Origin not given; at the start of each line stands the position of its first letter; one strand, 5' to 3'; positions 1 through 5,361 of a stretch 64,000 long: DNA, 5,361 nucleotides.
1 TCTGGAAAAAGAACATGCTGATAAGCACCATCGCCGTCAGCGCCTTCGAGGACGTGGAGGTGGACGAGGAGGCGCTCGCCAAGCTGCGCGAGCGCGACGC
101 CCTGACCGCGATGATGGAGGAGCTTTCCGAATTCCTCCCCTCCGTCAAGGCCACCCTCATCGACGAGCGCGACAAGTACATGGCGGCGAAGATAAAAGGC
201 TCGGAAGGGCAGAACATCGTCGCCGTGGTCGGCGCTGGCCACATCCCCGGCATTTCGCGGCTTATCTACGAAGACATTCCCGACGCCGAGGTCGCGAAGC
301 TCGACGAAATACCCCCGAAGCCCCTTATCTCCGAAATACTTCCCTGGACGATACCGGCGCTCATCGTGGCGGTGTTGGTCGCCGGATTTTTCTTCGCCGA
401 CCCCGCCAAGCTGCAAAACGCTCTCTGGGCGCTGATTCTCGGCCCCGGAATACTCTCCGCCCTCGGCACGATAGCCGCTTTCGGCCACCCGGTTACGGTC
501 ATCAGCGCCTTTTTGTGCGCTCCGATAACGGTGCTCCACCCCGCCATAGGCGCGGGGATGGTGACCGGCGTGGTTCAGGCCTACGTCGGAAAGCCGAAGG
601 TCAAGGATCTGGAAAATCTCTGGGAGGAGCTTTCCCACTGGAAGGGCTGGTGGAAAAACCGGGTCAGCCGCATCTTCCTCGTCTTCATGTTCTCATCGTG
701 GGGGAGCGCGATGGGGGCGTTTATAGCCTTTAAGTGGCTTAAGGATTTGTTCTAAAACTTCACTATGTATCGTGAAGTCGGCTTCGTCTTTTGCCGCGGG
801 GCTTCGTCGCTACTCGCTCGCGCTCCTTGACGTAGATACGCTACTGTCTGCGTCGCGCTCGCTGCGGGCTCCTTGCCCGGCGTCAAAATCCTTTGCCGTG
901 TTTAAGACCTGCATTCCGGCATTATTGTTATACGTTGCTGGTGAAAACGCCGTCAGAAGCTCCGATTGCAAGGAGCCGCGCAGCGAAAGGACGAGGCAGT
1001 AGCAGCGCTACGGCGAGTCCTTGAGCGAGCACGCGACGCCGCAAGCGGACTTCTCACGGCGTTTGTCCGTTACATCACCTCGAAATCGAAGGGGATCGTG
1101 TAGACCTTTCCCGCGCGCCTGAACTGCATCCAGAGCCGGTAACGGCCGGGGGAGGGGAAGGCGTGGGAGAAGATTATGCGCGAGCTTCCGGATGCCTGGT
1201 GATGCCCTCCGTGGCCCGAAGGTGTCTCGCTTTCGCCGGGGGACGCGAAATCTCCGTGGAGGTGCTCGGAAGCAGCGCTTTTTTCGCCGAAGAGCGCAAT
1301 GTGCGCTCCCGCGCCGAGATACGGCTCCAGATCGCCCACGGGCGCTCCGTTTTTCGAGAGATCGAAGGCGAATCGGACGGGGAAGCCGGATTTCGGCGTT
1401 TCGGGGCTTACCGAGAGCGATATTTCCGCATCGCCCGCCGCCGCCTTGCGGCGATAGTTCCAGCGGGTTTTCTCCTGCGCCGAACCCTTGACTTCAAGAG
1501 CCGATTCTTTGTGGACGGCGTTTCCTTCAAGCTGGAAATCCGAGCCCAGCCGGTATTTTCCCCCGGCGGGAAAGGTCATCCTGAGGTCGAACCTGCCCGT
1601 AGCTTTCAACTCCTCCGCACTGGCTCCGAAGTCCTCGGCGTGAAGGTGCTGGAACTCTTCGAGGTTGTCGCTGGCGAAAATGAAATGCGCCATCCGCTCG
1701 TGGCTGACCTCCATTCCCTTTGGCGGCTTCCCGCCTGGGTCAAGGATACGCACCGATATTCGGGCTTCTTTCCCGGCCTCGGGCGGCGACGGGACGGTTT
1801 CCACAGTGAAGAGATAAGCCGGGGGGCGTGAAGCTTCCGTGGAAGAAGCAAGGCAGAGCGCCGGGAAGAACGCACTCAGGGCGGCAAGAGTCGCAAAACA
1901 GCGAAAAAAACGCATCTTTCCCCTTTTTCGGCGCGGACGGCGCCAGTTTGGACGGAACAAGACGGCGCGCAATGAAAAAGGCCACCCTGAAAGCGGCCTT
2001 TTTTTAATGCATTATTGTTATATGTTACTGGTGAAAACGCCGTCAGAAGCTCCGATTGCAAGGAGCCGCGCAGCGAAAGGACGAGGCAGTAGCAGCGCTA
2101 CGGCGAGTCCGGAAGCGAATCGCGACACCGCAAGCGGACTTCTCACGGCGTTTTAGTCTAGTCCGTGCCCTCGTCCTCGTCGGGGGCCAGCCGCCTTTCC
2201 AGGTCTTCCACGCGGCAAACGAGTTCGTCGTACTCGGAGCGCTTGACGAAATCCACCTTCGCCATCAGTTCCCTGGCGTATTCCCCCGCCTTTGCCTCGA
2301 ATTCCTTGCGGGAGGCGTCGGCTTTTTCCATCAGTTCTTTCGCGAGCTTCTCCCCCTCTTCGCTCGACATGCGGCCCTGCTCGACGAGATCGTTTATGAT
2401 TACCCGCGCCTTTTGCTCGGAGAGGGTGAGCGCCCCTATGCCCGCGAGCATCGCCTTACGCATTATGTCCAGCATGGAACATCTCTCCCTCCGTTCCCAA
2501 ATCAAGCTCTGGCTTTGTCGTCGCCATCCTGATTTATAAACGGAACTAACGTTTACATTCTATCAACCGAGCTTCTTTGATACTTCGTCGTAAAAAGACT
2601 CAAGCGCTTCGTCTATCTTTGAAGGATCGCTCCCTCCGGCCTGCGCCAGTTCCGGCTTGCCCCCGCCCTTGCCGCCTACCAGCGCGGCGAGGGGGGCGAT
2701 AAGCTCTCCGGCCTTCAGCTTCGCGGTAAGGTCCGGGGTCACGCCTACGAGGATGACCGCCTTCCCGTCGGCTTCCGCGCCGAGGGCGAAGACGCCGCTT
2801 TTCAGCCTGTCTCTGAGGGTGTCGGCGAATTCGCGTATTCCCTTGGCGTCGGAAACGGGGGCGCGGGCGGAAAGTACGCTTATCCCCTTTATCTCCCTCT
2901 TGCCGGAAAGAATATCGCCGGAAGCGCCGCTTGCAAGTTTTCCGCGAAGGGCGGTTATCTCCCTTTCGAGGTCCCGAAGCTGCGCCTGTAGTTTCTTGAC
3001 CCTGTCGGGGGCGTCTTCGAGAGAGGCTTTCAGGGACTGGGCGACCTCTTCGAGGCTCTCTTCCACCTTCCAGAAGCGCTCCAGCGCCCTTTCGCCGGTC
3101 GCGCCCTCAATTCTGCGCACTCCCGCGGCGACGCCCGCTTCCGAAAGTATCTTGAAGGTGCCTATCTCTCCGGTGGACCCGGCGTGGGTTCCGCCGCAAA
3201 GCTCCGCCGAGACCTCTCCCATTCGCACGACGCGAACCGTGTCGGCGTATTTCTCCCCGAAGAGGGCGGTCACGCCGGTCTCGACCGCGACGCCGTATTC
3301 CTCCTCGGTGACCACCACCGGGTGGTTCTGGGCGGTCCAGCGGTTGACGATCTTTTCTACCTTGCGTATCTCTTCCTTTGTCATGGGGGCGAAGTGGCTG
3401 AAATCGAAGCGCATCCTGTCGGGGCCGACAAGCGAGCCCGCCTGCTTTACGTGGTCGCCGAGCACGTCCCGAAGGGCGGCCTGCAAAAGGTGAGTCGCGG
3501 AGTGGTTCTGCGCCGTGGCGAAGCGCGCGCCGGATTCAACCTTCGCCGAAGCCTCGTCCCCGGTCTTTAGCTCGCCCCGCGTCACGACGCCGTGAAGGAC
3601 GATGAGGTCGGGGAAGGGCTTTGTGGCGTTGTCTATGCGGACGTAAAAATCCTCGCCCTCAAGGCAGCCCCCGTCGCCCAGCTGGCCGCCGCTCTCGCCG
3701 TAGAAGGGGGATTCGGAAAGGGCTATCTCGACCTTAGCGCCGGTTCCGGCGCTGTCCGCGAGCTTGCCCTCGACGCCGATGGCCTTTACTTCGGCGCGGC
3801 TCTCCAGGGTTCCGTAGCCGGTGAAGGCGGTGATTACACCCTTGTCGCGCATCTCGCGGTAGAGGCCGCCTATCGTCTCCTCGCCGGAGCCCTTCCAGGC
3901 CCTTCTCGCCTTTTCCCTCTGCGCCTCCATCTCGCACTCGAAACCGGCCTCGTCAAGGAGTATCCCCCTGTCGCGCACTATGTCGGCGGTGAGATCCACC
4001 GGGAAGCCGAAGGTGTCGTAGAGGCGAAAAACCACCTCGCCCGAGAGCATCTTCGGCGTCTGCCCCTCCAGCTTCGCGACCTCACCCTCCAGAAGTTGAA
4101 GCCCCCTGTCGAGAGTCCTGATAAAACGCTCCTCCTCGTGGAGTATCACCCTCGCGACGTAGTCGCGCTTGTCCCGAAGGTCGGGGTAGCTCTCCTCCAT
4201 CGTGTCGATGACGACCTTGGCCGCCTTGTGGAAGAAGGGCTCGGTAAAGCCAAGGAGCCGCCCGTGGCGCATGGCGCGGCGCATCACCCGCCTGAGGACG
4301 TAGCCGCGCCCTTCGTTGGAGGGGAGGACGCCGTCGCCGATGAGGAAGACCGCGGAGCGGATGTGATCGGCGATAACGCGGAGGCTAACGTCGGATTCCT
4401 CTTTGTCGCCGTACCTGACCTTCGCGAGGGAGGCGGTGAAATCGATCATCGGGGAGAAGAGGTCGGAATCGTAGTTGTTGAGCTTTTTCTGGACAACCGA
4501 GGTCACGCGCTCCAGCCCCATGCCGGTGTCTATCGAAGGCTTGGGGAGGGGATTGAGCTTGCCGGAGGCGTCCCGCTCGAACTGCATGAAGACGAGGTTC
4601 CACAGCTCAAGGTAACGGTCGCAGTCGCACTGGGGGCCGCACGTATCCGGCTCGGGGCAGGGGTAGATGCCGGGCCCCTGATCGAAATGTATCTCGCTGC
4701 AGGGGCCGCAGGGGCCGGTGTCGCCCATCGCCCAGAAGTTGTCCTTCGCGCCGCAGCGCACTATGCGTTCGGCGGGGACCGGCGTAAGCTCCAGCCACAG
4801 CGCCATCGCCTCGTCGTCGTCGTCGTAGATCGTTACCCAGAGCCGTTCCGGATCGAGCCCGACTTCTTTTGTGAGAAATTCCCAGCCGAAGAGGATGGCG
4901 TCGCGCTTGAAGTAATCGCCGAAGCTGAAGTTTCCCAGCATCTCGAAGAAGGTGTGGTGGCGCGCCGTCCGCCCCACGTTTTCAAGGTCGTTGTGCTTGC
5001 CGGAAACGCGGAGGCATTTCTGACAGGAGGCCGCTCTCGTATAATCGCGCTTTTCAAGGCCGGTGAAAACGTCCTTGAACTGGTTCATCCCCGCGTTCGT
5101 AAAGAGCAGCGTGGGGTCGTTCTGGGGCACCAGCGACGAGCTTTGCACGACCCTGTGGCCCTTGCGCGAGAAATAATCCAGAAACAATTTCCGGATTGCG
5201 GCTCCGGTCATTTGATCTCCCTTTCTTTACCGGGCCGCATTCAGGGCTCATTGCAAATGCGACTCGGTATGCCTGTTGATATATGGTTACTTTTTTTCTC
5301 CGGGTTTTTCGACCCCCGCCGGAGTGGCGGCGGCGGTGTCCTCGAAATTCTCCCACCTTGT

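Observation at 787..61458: Dispersed hairpin-forming intergenic repeat family: one conserved core inside three different self-complementary arm types, usually docked 2-11 nt after a stop codon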

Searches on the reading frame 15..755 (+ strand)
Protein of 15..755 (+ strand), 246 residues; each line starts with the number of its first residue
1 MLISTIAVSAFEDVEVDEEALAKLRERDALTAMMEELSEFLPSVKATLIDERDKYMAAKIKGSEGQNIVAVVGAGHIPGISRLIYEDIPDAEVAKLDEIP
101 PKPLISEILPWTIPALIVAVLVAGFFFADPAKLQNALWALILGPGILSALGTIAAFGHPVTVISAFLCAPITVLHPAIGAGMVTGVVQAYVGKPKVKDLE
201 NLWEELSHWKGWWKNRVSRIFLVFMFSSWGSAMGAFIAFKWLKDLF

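Call 18: search_protein_families(library=pfam, proteins=[window:15-755:+])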
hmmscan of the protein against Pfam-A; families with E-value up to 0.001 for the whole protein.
window:15-755:+ (246 aa): 1 family
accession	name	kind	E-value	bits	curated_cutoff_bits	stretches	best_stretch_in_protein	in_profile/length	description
PF01963.22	TraB_PrgY_gumN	-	3.6e-12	47.1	26.8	1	18-84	178-251/263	TraB/PrgY/gumN family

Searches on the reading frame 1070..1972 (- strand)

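Call 18: search_protein_families(library=pfam, proteins=[window:1070-1972:-])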
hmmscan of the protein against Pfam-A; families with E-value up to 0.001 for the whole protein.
window:1070-1972:- (300 aa): 1 family
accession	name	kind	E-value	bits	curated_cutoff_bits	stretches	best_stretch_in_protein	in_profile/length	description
PF13115.11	YtkA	-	2e-06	28.8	25.9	0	58-142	10-82/85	YtkA-like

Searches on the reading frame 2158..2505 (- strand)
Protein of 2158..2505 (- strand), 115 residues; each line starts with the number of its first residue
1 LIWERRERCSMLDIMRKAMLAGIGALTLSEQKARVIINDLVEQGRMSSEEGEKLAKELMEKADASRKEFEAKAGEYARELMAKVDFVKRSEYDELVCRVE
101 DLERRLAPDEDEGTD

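Call 18: search_protein_families(library=pfam, proteins=[window:2158-2505:-])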
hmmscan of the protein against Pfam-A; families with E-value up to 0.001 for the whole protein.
window:2158-2505:- (115 aa): 2 families
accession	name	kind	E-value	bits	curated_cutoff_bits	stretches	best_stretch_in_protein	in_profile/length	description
PF05597.16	Phasin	-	1.6e-05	25.4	28.8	1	16-81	16-81/126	Poly(hydroxyalcanoate) granule associated protein (phasin)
PF04380.18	BMFP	-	0.00025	21.8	37.2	1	53-95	12-54/77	Membrane fusogenic activity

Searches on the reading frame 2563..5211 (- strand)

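Call 18: search_protein_families(library=pfam, proteins=[window:2563-5211:-])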
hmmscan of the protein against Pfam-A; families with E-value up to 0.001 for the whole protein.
window:2563-5211:- (882 aa): 4 families
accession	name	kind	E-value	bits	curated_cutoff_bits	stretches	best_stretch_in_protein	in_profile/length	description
PF01411.24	tRNA-synt_2c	-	1.2e-211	704.5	30.3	1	6-560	2-550/552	tRNA synthetases class II (A)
PF07973.19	tRNA_SAD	-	9.7e-18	64.3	24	1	659-702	1-44/44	Threonyl and Alanyl tRNA synthetase second additional domain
PF02272.25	DHHA1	-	1.3e-15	58.1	25.9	1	778-877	3-100/102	DHHA1 domain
PF01920.25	Prefoldin_2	-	0.00051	20.4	27.6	0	716-760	56-100/106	Prefoldin subunit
